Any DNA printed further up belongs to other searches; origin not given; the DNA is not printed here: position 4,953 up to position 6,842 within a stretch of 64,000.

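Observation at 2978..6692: Lipid-linked glycosylation module (Dpm1-like GT2 plus two large GT-C/Wzy-like polytopic proteins) directly next to the pilin array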

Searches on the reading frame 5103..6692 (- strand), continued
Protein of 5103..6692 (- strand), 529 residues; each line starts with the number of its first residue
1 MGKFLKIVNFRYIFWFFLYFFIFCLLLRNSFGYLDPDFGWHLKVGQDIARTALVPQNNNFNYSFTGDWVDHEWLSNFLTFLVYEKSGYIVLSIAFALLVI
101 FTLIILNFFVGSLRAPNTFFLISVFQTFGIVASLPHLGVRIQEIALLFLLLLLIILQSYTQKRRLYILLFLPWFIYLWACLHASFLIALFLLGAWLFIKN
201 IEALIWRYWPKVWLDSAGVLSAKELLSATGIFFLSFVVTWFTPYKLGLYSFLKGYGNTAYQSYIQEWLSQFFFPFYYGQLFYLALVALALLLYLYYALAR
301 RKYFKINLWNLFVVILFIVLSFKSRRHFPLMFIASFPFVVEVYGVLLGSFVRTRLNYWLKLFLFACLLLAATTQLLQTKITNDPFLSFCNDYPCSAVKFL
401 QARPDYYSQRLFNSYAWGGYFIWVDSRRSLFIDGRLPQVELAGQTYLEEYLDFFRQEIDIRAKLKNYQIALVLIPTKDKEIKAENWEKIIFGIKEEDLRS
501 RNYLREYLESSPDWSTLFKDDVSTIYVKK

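Call 38: find_encoding_contigs(protein=P0354, flank=8000, max_places=2)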
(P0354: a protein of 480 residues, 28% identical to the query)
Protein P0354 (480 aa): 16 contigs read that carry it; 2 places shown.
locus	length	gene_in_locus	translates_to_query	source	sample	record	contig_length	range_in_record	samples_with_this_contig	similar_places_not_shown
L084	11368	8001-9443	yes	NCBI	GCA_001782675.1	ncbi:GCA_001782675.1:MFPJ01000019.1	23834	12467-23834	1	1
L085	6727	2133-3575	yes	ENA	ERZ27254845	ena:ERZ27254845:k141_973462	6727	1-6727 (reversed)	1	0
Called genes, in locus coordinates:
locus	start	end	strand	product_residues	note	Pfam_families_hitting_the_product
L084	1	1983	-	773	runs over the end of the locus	PF13620:CarboxypepD_reg (faint)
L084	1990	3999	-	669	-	PF12846:AAA_10, PF19044:P-loop_TraG, PF01935:DUF87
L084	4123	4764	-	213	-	-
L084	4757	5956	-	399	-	PF12666:PrgI (weak), PF13620:CarboxypepD_reg (weak)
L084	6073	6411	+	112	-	-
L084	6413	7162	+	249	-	-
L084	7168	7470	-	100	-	PF18895:T4SS_pilin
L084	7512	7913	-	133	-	PF18895:T4SS_pilin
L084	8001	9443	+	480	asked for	-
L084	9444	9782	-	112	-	PF18895:T4SS_pilin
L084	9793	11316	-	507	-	PF18895:T4SS_pilin (weak)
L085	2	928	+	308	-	?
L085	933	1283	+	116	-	-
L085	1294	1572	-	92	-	PF18895:T4SS_pilin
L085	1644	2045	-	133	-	PF18895:T4SS_pilin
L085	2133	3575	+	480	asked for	-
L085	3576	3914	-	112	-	PF18895:T4SS_pilin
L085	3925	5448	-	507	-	PF18895:T4SS_pilin (weak)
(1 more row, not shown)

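Call 40: find_encoding_contigs(protein=P0352, flank=8000, max_places=1)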
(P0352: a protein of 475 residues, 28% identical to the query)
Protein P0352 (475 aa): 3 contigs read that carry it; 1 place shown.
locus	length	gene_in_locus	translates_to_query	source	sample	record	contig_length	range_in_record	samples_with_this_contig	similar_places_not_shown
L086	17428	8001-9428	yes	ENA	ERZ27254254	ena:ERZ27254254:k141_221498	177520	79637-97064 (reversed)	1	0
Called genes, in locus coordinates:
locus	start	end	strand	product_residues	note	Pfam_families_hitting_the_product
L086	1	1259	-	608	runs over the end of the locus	PF01807:Zn_ribbon_DnaG, PF08275:DNAG_N, PF01751:Toprim, PF13155:Toprim_2, PF13662:Toprim_4, PF10410:DnaB_bind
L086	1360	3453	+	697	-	-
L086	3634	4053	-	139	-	-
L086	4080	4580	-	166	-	PF00293:NUDIX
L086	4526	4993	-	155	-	PF00293:NUDIX (weak)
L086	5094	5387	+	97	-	-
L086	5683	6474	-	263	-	-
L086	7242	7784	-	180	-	-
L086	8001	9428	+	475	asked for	-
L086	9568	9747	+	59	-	-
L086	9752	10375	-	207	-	-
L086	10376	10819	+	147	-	PF01668:SmpB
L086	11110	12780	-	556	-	PF00239:Resolvase, PF07508:Recombinase, PF13408:Zn_ribbon_recom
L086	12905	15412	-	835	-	-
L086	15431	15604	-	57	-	-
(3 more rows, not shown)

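Call 41: find_encoding_contigs(protein=P0348, flank=8000, max_places=1)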
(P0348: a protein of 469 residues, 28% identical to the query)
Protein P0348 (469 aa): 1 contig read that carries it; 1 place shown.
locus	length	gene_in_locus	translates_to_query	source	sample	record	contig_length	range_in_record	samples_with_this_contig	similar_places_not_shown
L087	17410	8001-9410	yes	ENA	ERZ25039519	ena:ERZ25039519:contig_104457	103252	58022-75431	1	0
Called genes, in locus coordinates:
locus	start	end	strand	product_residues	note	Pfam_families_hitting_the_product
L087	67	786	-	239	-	PF00215:OMPdecase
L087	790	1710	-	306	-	PF01180:DHO_dh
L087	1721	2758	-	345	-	PF01026:TatD_DNase (faint), PF01979:Amidohydro_1, PF12890:DHOase (weak)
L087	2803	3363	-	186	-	PF00300:His_Phos_1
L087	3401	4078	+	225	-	PF18912:DZR_2 (weak), PF00156:Pribosyltran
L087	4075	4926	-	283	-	-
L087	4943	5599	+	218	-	PF00702:Hydrolase, PF13419:HAD_2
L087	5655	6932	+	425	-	-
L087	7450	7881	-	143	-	PF01668:SmpB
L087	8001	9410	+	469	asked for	-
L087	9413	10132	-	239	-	PF01436:NHL (faint)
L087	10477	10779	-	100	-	-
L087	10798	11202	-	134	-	-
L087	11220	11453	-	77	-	PF18901:DUF5657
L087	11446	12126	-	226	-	-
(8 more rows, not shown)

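Call 42: find_encoding_contigs(protein=P0375, flank=8000, max_places=1)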
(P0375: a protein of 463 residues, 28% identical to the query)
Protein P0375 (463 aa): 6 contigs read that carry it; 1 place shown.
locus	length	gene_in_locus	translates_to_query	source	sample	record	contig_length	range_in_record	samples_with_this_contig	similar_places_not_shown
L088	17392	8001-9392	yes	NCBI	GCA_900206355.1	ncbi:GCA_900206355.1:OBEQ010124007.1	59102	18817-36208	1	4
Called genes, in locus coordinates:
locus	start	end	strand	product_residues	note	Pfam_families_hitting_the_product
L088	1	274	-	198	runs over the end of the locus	PF00702:Hydrolase, PF13419:HAD_2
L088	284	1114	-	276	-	PF13403:Hint_2 (weak)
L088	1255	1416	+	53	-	PF01381:HTH_3, PF12844:HTH_19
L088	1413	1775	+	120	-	-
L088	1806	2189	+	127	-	PF20606:DUF6799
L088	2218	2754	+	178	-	PF00085:Thioredoxin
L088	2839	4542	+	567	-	PF02683:DsbD_TM, PF00578:AhpC-TSA, PF08534:Redoxin, PF13905:Thioredoxin_8, PF17991:Thioredoxin_10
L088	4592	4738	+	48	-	-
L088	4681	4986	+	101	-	-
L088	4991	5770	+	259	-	PF00156:Pribosyltran (weak)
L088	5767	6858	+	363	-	PF01321:Creatinase_N, PF00557:Peptidase_M24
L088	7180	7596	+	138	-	PF18895:T4SS_pilin (weak)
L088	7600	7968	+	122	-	PF18895:T4SS_pilin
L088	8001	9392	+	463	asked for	-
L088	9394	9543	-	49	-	-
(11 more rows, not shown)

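Call 44: find_related_loci(query=A3, collection=metagenome_contigs, flank=8000)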
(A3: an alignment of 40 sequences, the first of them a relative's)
Query A3 (463 aa) in metagenome_contigs; peptide patterns used: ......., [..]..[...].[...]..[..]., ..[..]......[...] (x = any residue, [..] = any of these).
600 stretches matched a pattern (row limit reached: there are more); 564 encode a relative of the query (tblastn E <= 1e-3); the best 80 are kept; 80 distinct loci.
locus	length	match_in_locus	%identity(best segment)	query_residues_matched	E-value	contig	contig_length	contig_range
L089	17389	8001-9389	100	1-463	0e+0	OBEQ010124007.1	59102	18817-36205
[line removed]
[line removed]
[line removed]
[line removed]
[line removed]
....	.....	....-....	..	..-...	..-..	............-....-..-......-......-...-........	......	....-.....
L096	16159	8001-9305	32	13-463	1e-71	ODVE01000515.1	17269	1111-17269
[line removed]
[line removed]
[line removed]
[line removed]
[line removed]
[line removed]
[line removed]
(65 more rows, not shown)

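Call 60: search_solved_structures(query=A3, max_evalue=10, show_alignments=1)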
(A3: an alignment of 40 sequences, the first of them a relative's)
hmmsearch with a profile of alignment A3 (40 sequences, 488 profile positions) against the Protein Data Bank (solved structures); distinct sequences matched with E-value up to 10: 0.

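Call 67: find_encoding_contigs(protein=P0285, flank=8000, max_places=1)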
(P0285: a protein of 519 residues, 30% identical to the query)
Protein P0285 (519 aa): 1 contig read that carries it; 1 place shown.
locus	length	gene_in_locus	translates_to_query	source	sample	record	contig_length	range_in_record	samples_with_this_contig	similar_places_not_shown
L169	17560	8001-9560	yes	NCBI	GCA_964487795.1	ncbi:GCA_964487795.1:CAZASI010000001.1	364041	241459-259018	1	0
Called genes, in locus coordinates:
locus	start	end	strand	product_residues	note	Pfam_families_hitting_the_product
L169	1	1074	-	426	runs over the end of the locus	PF05697:Trigger_N, PF00254:FKBP_C, PF05698:Trigger_C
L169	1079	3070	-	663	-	PF03030:H_PPase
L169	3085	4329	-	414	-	PF08529:NusA_N, PF13184:KH_NusA_1st, PF26594:KH_NusA_2nd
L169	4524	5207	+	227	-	-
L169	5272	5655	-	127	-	PF18895:T4SS_pilin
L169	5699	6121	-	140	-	PF18895:T4SS_pilin (weak)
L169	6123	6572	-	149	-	PF18895:T4SS_pilin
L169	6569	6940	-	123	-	PF18895:T4SS_pilin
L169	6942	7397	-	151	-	PF04956:TrbC (faint), PF18895:T4SS_pilin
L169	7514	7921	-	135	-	PF18895:T4SS_pilin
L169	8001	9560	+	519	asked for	-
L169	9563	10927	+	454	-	-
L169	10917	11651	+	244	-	PF00535:Glycos_transf_2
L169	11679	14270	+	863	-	PF00912:Transgly, PF00905:Transpeptidase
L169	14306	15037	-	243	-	-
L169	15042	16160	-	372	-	PF00712:DNA_pol3_beta, PF02767:DNA_pol3_beta_2, PF02768:DNA_pol3_beta_3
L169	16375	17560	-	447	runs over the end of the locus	PF11638:DnaA_N, PF00308:Bac_DnaA, PF01695:IstB_IS21, PF00004:AAA (weak), PF01637:ATPase_2 (weak), PF08299:Bac_DnaA_C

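Call 68: find_encoding_contigs(protein=P0300, flank=8000, max_places=1)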
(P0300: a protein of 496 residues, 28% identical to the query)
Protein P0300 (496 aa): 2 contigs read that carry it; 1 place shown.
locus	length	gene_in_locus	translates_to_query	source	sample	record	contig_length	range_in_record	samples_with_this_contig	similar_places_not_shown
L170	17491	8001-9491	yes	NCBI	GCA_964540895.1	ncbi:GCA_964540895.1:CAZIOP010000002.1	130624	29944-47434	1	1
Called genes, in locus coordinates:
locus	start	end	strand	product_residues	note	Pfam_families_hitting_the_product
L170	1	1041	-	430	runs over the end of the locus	PF05697:Trigger_N, PF00254:FKBP_C, PF05698:Trigger_C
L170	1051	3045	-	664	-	PF03030:H_PPase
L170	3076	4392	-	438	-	PF08529:NusA_N, PF13184:KH_NusA_1st, PF26594:KH_NusA_2nd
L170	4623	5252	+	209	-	-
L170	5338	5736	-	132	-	PF18895:T4SS_pilin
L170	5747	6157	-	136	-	PF18895:T4SS_pilin (weak)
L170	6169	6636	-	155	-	PF18895:T4SS_pilin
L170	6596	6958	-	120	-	PF18895:T4SS_pilin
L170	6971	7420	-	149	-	PF18895:T4SS_pilin (weak)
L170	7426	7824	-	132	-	PF18895:T4SS_pilin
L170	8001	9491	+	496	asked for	-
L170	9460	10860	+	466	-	-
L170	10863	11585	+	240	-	PF00535:Glycos_transf_2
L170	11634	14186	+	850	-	PF00912:Transgly, PF00905:Transpeptidase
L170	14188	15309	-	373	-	PF00712:DNA_pol3_beta, PF02767:DNA_pol3_beta_2, PF02768:DNA_pol3_beta_3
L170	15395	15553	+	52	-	-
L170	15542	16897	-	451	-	PF11638:DnaA_N, PF00308:Bac_DnaA, PF00004:AAA (weak), PF01637:ATPase_2 (weak), PF01695:IstB_IS21, PF08299:Bac_DnaA_C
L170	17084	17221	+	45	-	PF00468:Ribosomal_L34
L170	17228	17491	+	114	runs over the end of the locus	PF00825:Ribonuclease_P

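Call 69: find_encoding_contigs(protein=P0368, flank=8000, max_places=1)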
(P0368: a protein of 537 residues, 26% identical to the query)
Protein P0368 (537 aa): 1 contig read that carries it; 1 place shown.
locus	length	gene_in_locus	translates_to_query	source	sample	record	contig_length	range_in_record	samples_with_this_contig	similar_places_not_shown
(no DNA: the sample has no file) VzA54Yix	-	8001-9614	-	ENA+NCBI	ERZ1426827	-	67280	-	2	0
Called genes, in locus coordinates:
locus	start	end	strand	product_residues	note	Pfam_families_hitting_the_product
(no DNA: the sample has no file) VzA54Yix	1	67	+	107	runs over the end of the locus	-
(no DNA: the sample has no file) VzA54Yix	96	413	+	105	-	-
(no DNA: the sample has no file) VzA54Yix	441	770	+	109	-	PF18895:T4SS_pilin (weak)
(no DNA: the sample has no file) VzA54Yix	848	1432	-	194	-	-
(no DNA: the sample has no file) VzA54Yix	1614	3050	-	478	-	-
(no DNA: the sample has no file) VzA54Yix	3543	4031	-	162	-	PF00011:HSP20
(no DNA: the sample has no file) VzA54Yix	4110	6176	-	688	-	PF00133:tRNA-synt_1, PF01406:tRNA-synt_1e (faint), PF09334:tRNA-synt_1g, PF00133:tRNA-synt_1, PF08264:Anticodon_1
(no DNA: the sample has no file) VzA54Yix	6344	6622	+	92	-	-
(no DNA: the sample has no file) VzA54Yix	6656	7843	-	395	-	PF00814:TsaD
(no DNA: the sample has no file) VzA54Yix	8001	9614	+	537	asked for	-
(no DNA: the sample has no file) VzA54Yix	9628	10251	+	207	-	PF01209:Ubie_methyltran, PF02353:CMAS, PF13489:Methyltransf_23, PF07021:MetW, PF13847:Methyltransf_31, PF08241:Methyltransf_11, PF08242:Methyltransf_12, PF13649:Methyltransf_25, +1 more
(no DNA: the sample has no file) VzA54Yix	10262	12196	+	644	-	PF00535:Glycos_transf_2, PF10111:Glyco_tranf_2_2, PF13641:Glyco_tranf_2_3 (weak), PF26314:MptA_B_family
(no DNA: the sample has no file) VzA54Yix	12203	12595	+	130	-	PF04138:GtrA_DPMS_TM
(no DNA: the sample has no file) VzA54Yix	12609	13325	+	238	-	PF13489:Methyltransf_23, PF03291:mRNA_G-N7_MeTrfase (faint), PF05401:NodS (weak), PF13847:Methyltransf_31, PF08241:Methyltransf_11, PF08242:Methyltransf_12, PF13649:Methyltransf_25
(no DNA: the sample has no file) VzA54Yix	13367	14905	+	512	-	-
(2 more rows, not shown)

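Call 78: search_dna_similar(query=window:5103-6692:-, collection=plasmids, mode=protein, max_evalue=0.001, max_rows=10)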
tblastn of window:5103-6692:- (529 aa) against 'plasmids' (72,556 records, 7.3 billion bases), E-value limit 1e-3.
Records with a match: 2; places in all: 2; records where one place covers at least 80% of the query: 0.
Best place of each record, by identity: <60% 2.
By first word of the organism name: Sulfuricystis 1; Phyllobacterium 1.
By predicted mobility (MOB-suite, as given by PLSDB): mobilizable 1; non-mobilizable 1.
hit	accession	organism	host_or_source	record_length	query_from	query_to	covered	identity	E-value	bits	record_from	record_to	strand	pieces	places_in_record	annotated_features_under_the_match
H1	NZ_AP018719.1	Sulfuricystis multivorans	-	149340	30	268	45%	24.9%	2e-4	52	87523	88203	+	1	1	hypothetical protein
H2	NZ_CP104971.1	Phyllobacterium zundukense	Vicia costata,cell culture,root nodule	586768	35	267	44%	25.4%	3e-5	55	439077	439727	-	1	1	hypothetical protein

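Call 79: get_annotated_region(hit=H2, flank=6000)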
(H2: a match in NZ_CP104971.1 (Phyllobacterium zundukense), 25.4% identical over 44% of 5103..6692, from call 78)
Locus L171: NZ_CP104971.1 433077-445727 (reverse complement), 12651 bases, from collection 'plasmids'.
description: Phyllobacterium zundukense strain A18/3m plasmid p_unnamed2, complete sequence
organism: Phyllobacterium zundukense (NCBI taxid 1867719)
taxonomy: Bacteria; Pseudomonadota; Alphaproteobacteria; Hyphomicrobiales; Phyllobacteriaceae; Phyllobacterium; Phyllobacterium zundukense
host: -; source: Vicia costata,cell culture,root nodule; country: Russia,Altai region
typing (MOB-suite, as given by PLSDB): non-mobilizable
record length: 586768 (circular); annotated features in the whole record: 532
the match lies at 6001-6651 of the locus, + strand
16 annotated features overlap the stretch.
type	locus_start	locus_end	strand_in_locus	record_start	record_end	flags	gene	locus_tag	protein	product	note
CDS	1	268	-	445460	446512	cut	-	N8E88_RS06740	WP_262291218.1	HoxN/HupN/NixA family nickel/cobalt transporter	-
CDS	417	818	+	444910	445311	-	nikR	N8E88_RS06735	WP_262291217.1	nickel-responsive transcriptional regulator NikR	GO:0006355 - regulation of DNA-templated transcription [Evidence IEA]; GO:0010045 - response to nickel cation [Evidence ...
CDS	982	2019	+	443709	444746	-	-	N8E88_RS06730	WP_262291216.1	ABC transporter substrate-binding protein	-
CDS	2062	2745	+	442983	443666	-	-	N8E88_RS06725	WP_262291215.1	class II aldolase/adducin family protein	-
CDS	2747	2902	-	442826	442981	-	-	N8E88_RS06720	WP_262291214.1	Flp family type IVb pilin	-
CDS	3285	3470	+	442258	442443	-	-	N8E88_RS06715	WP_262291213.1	Flp family type IVb pilin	-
CDS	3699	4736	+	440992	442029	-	-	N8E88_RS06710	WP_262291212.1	glycosyltransferase family 2 protein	-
CDS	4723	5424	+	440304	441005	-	-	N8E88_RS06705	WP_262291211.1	class I SAM-dependent methyltransferase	-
CDS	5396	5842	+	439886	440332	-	-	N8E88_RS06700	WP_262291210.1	GtrA family protein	-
CDS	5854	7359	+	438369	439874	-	-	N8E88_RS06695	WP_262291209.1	hypothetical protein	-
CDS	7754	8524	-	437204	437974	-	-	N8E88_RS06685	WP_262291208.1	amino acid ABC transporter ATP-binding protein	-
CDS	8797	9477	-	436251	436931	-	-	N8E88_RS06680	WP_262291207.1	ABC transporter permease subunit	GO:0015837 - amine transport [Evidence IEA]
CDS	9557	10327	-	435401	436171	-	-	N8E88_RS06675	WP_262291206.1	amino acid ABC transporter substrate-binding protein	-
CDS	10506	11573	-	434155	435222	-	ugpC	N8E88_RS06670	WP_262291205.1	sn-glycerol-3-phosphate ABC transporter ATP-binding protein UgpC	-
CDS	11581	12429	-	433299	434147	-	-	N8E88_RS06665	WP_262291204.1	carbohydrate ABC transporter permease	GO:0008643 - carbohydrate transport [Evidence IEA]; GO:0055085 - transmembrane transport [Evidence IEA]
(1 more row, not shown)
